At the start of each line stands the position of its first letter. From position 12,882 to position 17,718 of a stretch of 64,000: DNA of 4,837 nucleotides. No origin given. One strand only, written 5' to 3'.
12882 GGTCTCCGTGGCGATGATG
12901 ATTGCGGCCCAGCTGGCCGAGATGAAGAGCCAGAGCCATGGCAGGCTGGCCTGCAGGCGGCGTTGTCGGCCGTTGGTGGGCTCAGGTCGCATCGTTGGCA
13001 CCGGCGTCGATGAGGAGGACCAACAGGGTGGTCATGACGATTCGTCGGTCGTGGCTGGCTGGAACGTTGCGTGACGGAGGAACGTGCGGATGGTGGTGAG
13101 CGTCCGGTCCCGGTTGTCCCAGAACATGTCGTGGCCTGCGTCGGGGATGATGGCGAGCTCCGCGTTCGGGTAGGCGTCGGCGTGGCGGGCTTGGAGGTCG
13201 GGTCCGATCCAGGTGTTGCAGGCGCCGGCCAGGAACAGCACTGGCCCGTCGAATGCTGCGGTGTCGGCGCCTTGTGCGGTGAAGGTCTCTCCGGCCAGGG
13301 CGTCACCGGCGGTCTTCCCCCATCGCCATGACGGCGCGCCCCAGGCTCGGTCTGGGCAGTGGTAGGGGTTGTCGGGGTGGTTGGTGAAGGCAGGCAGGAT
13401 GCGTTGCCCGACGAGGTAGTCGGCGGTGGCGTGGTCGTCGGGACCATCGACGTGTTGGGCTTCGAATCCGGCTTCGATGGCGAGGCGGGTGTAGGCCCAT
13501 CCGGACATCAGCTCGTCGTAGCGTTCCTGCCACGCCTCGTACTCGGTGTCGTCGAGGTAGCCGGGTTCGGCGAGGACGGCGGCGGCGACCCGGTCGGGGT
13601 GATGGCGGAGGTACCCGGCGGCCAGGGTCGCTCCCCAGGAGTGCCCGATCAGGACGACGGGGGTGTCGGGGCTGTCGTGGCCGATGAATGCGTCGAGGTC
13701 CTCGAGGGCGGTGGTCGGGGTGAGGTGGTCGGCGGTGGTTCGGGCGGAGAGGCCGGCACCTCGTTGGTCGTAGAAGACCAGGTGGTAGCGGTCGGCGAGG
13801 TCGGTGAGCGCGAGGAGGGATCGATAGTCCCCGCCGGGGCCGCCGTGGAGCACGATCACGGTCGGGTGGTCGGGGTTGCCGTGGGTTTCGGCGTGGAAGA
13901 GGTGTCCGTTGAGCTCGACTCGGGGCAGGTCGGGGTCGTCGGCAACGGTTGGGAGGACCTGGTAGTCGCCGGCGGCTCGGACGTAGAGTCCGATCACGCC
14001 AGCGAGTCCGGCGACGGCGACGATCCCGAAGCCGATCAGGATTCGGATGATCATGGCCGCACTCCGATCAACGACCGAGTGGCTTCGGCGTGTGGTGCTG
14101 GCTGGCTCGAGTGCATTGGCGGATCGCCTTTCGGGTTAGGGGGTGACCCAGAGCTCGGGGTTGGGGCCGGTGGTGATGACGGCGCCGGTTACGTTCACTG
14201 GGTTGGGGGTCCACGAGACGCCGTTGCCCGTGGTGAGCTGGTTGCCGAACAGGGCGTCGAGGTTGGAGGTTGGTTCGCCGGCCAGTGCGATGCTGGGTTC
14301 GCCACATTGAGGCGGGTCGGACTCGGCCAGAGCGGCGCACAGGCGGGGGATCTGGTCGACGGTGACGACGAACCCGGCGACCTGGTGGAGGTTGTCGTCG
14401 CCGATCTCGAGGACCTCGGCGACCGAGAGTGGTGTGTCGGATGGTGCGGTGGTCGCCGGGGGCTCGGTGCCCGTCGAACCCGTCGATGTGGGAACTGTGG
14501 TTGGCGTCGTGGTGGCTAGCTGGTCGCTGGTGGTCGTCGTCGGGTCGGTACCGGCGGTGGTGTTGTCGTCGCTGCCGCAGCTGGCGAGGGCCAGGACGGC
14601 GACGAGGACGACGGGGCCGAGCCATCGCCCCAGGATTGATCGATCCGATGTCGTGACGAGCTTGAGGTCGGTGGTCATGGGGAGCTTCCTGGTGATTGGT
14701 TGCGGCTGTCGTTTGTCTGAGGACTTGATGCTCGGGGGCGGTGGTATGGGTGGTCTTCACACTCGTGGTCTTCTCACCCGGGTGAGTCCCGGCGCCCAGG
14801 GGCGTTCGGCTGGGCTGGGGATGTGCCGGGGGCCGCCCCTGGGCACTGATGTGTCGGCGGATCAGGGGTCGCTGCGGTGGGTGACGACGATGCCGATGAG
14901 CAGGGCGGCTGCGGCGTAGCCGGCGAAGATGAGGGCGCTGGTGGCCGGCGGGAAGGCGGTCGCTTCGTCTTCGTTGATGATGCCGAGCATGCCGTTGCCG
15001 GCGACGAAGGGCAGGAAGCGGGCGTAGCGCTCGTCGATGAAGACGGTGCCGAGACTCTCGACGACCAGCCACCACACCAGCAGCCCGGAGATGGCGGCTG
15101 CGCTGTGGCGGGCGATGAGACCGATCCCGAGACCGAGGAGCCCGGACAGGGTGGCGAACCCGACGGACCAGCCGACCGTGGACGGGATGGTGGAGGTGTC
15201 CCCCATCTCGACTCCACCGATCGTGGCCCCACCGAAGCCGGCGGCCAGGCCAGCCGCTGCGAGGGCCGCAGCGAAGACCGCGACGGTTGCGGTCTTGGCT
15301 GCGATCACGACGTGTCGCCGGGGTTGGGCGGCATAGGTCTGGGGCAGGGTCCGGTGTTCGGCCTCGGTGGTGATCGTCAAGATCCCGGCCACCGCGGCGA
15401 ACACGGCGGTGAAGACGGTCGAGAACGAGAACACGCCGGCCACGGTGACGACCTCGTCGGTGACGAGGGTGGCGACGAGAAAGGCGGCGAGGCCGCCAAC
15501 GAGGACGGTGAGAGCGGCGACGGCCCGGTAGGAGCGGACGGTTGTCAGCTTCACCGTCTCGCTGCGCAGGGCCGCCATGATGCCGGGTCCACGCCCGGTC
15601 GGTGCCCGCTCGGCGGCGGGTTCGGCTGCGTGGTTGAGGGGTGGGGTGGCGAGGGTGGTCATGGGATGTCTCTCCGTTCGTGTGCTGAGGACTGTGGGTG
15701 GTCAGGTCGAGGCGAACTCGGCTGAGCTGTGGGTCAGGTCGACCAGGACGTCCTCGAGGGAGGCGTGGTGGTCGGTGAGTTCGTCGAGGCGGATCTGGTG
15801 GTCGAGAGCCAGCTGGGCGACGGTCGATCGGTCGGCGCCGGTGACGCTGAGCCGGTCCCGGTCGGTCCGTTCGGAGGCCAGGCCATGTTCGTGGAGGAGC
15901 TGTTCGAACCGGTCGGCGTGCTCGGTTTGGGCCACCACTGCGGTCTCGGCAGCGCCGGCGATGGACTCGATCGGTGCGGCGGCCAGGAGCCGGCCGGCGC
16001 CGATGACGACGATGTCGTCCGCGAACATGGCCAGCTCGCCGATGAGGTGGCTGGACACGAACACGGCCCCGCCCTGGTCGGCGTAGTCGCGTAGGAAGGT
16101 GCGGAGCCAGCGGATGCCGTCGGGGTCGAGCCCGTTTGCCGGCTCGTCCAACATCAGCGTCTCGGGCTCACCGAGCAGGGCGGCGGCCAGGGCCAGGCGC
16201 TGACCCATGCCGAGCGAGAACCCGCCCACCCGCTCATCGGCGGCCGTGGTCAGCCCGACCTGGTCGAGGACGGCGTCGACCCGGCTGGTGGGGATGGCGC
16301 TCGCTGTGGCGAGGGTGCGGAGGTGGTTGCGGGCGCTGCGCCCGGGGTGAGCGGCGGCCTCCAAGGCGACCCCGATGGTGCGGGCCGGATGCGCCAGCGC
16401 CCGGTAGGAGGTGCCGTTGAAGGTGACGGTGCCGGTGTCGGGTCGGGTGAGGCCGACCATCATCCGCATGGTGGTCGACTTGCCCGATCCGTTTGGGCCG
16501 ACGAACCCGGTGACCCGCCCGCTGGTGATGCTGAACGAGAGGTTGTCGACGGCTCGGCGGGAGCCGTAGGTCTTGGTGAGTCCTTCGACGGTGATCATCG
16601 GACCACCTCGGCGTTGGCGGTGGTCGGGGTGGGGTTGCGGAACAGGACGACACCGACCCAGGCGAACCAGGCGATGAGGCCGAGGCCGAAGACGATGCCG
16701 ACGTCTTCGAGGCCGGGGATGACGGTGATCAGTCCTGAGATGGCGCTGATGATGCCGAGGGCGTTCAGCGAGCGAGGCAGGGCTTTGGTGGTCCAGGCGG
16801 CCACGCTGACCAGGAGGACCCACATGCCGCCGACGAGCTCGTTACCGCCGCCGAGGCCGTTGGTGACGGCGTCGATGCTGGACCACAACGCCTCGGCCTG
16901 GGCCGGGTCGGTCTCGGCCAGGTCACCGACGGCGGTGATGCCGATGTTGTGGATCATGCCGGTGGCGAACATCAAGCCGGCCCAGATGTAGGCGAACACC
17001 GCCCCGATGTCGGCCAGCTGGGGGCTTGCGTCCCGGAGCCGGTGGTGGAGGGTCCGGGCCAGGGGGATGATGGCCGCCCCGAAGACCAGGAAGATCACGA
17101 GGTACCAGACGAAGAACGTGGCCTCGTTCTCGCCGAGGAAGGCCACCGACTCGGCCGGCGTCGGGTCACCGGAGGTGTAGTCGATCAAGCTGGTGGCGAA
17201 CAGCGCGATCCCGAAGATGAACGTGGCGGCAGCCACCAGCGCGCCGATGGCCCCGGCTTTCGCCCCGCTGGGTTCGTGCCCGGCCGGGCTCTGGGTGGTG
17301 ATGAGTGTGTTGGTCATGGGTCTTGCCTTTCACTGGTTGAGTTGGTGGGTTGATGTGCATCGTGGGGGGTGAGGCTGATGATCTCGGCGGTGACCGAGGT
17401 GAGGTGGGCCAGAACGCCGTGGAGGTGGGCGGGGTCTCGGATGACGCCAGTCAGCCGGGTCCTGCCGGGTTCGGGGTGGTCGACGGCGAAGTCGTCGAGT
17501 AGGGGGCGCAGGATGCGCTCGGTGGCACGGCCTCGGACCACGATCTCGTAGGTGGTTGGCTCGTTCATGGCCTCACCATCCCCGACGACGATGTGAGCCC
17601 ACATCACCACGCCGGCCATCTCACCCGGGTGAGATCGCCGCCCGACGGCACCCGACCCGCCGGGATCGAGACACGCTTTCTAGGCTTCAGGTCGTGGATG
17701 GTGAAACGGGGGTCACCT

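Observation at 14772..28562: Five copies of a 16-bp palindrome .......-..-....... in one fixed promoter architecture, interleaved with three LAL/MalT-type STAND regulators: a self-contained uncharacterised regulon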

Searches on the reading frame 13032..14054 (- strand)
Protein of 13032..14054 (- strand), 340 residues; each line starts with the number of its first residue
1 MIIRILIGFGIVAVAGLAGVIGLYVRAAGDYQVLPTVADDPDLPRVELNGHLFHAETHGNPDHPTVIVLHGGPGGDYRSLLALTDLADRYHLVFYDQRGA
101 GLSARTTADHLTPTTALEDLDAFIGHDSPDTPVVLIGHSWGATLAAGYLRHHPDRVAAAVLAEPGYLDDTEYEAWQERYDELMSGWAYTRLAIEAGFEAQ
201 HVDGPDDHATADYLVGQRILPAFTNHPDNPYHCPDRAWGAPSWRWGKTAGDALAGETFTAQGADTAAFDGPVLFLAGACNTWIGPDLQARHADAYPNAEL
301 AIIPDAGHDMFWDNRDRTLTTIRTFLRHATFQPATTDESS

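Call 11: search_protein_families(library=pfam, proteins=[window:13032-14054:-], max_evalue=0.01)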
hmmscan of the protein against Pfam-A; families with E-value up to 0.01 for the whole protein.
window:13032-14054:- (340 aa): 3 families
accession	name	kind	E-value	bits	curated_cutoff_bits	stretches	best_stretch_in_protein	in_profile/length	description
PF00561.26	Abhydrolase_1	-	4.4e-24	85.9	25.8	1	64-314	1-244/245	alpha/beta hydrolase fold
PF12146.15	Hydrolase_4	-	2.2e-17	63.6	27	1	65-183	6-130/239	Serine aminopeptidase, S33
PF12697.13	Abhydrolase_6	-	2.2e-15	58.4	26.3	1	66-318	1-214/217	Alpha/beta hydrolase family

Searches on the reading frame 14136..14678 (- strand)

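Call 11: search_protein_families(library=pfam, proteins=[window:14136-14678:-], max_evalue=0.01)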
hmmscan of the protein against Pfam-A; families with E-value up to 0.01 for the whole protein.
window:14136-14678:- (180 aa): 2 families
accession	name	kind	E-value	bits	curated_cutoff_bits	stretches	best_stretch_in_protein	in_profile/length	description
PF25706.1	HCMV_UL116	-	0.00035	20.3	30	1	18-85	6-72/336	Human cytomegalovirus UL116 protein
PF21827.1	New_glue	-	0.0029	17.8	31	1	23-80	10-64/94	New glue protein family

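Call 53: search_protein_families(library=ncbifam, proteins=[window:14136-14678:-], max_evalue=0.001)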
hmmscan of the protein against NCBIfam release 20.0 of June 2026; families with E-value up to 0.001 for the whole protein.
window:14136-14678:- (180 aa): 0 families

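Call 62: search_protein_families(library=padloc, proteins=[window:14136-14678:-], max_evalue=0.001)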
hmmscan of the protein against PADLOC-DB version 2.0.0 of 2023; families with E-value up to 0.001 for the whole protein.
window:14136-14678:- (180 aa): 0 families

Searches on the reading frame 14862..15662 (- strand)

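Call 11: search_protein_families(library=pfam, proteins=[window:14862-15662:-], max_evalue=0.01)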
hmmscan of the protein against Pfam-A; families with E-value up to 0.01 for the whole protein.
window:14862-15662:- (266 aa): 1 family
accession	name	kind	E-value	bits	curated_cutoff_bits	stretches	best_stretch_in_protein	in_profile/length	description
PF12730.13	ABC2_membrane_4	-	0.00048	20.6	27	1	35-182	5-157/179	ABC-2 family transporter protein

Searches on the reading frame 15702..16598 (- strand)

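Call 11: search_protein_families(library=pfam, proteins=[window:15702-16598:-], max_evalue=0.01)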
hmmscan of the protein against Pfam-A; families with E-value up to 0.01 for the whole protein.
window:15702-16598:- (298 aa): 5 families
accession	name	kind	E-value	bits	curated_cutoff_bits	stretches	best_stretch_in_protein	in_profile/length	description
PF00005.33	ABC_tran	-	5.5e-28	98.7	25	1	18-155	2-137/137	ABC transporter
PF13304.12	AAA_21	-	1.8e-13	51.7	27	1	124-185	235-299/304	AAA domain, putative AbiEii toxin, Type IV TA system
PF13401.12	AAA_22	-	0.00044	21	27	1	31-171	9-110/130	AAA domain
PF13555.12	AAA_29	-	0.0012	19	27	1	23-64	18-58/61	P-loop containing region of AAA domain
PF04310.18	MukB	-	0.0095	16.1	23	0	28-64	27-63/226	MukB N-terminal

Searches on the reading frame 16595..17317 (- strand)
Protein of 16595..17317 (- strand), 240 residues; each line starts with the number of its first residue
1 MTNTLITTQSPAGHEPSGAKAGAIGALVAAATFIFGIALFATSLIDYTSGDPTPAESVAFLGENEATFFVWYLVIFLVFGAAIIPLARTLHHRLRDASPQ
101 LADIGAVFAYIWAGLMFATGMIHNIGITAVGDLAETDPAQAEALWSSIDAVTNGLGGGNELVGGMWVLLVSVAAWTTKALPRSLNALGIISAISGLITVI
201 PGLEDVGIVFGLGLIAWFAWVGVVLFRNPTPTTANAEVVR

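Call 11: search_protein_families(library=pfam, proteins=[window:16595-17317:-], max_evalue=0.01)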
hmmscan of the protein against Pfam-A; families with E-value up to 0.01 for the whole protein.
window:16595-17317:- (240 aa): 1 family
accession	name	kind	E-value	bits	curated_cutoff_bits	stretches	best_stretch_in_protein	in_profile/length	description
PF14329.11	DUF4386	-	4.6e-10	40.2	27.6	1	27-211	7-189/210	Domain of unknown function (DUF4386)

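Call 53: search_protein_families(library=ncbifam, proteins=[window:16595-17317:-], max_evalue=0.001)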
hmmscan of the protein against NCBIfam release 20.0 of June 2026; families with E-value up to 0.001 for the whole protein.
window:16595-17317:- (240 aa): 0 families

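Call 62: search_protein_families(library=padloc, proteins=[window:16595-17317:-], max_evalue=0.001)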
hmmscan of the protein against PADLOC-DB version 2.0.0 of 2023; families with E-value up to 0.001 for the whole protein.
window:16595-17317:- (240 aa): 0 families

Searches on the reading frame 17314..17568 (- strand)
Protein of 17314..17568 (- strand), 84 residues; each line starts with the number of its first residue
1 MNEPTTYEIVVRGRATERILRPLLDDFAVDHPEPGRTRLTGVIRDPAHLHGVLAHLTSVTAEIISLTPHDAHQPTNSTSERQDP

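Call 11: search_protein_families(library=pfam, proteins=[window:17314-17568:-], max_evalue=0.01)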
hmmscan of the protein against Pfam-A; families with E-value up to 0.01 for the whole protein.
window:17314-17568:- (84 aa): 0 families

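Call 36: find_homologous_proteins(query=window:17314-17568:-, max_evalue=0.001)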
Query window:17314-17568:- (84 aa): 261 proteins with E <= 0.001 among 261 candidates; the best 120 are listed.
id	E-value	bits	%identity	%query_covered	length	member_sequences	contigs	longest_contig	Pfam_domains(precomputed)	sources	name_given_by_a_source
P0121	2.5e-48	179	100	100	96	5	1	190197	-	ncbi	-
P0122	4.9e-41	156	88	99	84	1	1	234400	-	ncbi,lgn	ncbi:MAG: hypothetical protein AAF467_03300 [Actinomycetota bacterium]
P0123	5.2e-39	149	83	99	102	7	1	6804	-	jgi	jgi:hypothetical protein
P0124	3.0e-37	144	91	88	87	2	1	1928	-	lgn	-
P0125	6.2e-37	143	86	94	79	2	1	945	-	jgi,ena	jgi:hypothetical protein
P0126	5.0e-35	137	81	100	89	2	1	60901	-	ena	-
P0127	2.0e-34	135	86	79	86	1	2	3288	-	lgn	-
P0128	1.5e-33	132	83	83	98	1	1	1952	-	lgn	-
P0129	3.1e-33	131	75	100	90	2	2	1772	-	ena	-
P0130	3.2e-33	131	75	99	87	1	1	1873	-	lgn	-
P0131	1.4e-32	129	81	92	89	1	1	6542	-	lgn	-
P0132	1.5e-31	126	68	100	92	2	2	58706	-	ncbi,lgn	-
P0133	2.2e-31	125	74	100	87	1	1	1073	-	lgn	-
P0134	2.5e-31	125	70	99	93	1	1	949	-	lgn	-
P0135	3.1e-31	125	71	98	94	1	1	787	-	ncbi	-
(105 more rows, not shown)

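Call 48: predict_structure(alignment_id=A2)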
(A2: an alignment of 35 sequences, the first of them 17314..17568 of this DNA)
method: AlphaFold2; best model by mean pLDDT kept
length: 84 residues; sequences in the alignment: 35
mean_pLDDT: 80.9   pTM: 0.66
mean pLDDT of the five models: 80.9, 79.5, 79.3, 78.5, 77.1
residues with pLDDT >= 90: 30; 70-90: 37; 50-70: 6; < 50: 11
segments of 3 or more residues with pLDDT < 50: 73-80, 82-84
pLDDT, mean of each block of 10 residues (from residue 1): 83 85 89 90 90 90 87 47 47
secondary structure, 60 per line:
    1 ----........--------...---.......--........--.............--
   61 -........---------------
elements in order: E5-12 E27-33 E36-43 H46-58 E62-69

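Call 50: fold_search(model_id=the predicted structure, library=pdb)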
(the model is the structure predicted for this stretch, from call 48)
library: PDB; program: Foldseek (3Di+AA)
matches with E <= 10: 1488; with E <= 0.001: 0
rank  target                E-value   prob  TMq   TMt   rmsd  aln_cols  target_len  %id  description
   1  7bfc_A                2.7e-03  1.00  0.61  0.60   3.2        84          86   17  Circular permutant of ribosomal protein S6, P54-55 truncated, (released 2022-07-13)
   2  7bfd_A                6.6e-03  1.00  0.60  0.60   3.1        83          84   14  Circular permutant of ribosomal protein S6, P54-55 truncated, Y4A mutant. (released 2022-07-13)
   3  2ko1_MODEL_1_A        7.1e-03  1.00  0.46  0.45   3.9        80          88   10  Solution NMR structure of the ACT domain from GTP pyrophosphokinase of Chlorobium tepidum. Northeast Structura (released 2009-09-29)
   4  3e8o_A                7.5e-03  1.00  0.53  0.45   4.7        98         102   13  CRYSTAL STRUCTURE OF A PUTATIVE ANTIBIOTIC BIOSYNTHESIS MONOOXYGENASE (DR_2100) FROM DEINOCOCCUS RADIODURANS AT 1.40 A (released 2008-09-09)
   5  7bfe_B                1.2e-02  1.00  0.62  0.61   3.3        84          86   15  Circular permutant of ribosomal protein S6, P54-55 truncated, L21A mutant. (released 2022-07-13)
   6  3ibw_A                1.2e-02  0.99  0.46  0.48   4.5        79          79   13  Crystal Structure of the ACT domain from GTP pyrophosphokinase of Chlorobium tepidum. Northeast Structural Genomics Co (released 2009-07-28)
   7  6lpi_E                1.6e-02  1.00  0.50  0.48   3.7        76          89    6  Crystal Structure of AHAS holo-enzyme (released 2020-11-18)
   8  3ssq_A                2.0e-02  1.00  0.53  0.46   3.4        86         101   16  CcmK2 - form 1 dodecamer (released 2012-07-11)
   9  2zho_C                2.0e-02  0.97  0.42  0.28   5.0        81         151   17  Crystal structure of the regulatory subunit of aspartate kinase from Thermus thermophilus (ligand free form) (released 2009-02-17)
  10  4dn9_B                2.1e-02  1.00  0.51  0.46   4.2        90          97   12  CRYSTAL STRUCTURE OF putative Antibiotic biosynthesis monooxygenase from Chloroflexus aurantiacus J-10-fl (released 2012-02-22)
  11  3ibw_B                2.1e-02  0.99  0.48  0.51   3.7        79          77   11  Crystal Structure of the ACT domain from GTP pyrophosphokinase of Chlorobium tepidum. Northeast Structural Genomics Co (released 2009-07-28)
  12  7b8v_A                2.2e-02  1.00  0.54  0.53   3.6        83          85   16  Circular permutant of ribosomal protein S6, P54-55 (released 2022-01-12)
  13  9hve_K                2.4e-02  0.98  0.45  0.18   5.3        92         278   12  Native human eIF2-eIF2B complex (released 2025-11-19)
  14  3e8o_B                2.5e-02  0.99  0.54  0.47   4.1        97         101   14  CRYSTAL STRUCTURE OF A PUTATIVE ANTIBIOTIC BIOSYNTHESIS MONOOXYGENASE (DR_2100) FROM DEINOCOCCUS RADIODURANS AT 1.40 A (released 2008-09-09)
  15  3kg0_C                2.5e-02  0.96  0.44  0.40   5.2        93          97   10  Crystal structure of SnoaB, a cofactor-independent oxygenase from Streptomyces nogalater, determined to 1.7 resolution (released 2010-01-26)
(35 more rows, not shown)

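Call 53: search_protein_families(library=ncbifam, proteins=[window:17314-17568:-], max_evalue=0.001)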
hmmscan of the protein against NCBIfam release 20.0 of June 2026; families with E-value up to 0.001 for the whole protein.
window:17314-17568:- (84 aa): 0 families

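Call 62: search_protein_families(library=padloc, proteins=[window:17314-17568:-], max_evalue=0.001)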
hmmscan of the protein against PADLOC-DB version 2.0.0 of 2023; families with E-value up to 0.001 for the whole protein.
window:17314-17568:- (84 aa): 0 families

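Call 67: search_protein_representatives(alignment_id=A2)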
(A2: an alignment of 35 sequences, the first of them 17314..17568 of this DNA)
Query: 35 sequences, 87 profile positions. Proteins with E-value up to 0.001 (for the whole library): 1169; up to 1e-10: 68; up to 1e-30: 3. The best 150 are listed.
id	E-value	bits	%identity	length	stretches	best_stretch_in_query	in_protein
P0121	7.6e-39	147.6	-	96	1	1-80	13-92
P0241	1.0e-32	128.0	-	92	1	1-71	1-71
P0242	1.8e-31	124.0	-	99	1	1-78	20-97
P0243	1.2e-29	118.2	-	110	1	1-73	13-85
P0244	3.8e-29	116.6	-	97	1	3-71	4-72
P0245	5.6e-29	116.0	-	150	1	1-80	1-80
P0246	1.3e-28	114.9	-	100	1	3-77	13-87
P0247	6.1e-28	112.7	-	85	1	1-80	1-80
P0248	1.4e-27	111.6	-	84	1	1-81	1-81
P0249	3.0e-27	110.5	-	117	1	1-77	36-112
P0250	3.2e-25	104.0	-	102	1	2-76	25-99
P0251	1.0e-24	102.3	-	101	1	1-78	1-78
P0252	2.0e-24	101.4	-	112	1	1-80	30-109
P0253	9.1e-24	99.3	-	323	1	5-79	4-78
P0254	1.6e-23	98.6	-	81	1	2-74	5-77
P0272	2.9e-16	75.3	-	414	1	6-76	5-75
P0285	4.1e-13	65.1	-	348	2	1-34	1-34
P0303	4.6e-11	58.6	-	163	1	1-76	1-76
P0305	5.6e-11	58.3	-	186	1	3-73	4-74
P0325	8.8e-10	54.5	-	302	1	30-80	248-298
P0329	2.6e-09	53.0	-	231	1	6-84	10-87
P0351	1.9e-08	50.2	-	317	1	4-78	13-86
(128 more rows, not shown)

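Call 68: search_protein_families(library=pfam, proteins=[P0253, P0272, P0285, P0351, P0329, P0325, P0305, P0303, P0245], max_evalue=0.001)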
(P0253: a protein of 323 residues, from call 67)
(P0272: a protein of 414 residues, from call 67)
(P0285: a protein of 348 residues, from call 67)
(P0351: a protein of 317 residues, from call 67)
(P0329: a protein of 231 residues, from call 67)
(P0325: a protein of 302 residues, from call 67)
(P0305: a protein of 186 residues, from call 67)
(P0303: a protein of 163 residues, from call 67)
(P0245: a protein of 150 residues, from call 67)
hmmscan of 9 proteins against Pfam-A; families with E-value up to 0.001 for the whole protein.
P0253 (323 aa): 2 families
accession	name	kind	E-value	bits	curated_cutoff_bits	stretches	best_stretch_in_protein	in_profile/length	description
PF00005.33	ABC_tran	-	6.5e-28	98.5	25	1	103-241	2-137/137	ABC transporter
PF13304.12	AAA_21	-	1.1e-12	49.1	27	1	210-271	235-299/304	AAA domain, putative AbiEii toxin, Type IV TA system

P0272 (414 aa): 1 family
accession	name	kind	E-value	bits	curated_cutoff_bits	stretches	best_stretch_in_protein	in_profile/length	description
PF00144.29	Beta-lactamase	-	8.6e-39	134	27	1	110-385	45-310/329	Beta-lactamase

P0285 (348 aa): 2 families
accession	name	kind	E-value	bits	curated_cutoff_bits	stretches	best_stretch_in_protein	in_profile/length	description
PF00005.33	ABC_tran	-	6.9e-08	33.6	25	1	208-248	93-137/137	ABC transporter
PF13304.12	AAA_21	-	6.3e-07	30.2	27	1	211-266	229-284/304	AAA domain, putative AbiEii toxin, Type IV TA system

P0351 (317 aa): 1 family
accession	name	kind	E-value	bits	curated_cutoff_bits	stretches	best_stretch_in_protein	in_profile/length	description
PF02517.21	Rce1-like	-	1e-06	29.4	22.4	1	226-280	6-63/93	Type II CAAX prenyl endopeptidase Rce1-like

P0329 (231 aa): 0 families

P0325 (302 aa): 1 family
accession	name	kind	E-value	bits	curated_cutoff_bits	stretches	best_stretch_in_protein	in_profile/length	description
PF00691.25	OmpA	-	6.8e-20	71.7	27.2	1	162-253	1-94/98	OmpA family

P0305 (186 aa): 1 family
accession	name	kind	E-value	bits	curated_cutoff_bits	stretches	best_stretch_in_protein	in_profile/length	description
PF00005.33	ABC_tran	-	6.3e-10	40.2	25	1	115-163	2-50/137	ABC transporter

P0303 (163 aa): 0 families

P0245 (150 aa): 0 families

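Call 75: find_encoding_contigs(protein=P0121, flank=1000, max_places=3)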
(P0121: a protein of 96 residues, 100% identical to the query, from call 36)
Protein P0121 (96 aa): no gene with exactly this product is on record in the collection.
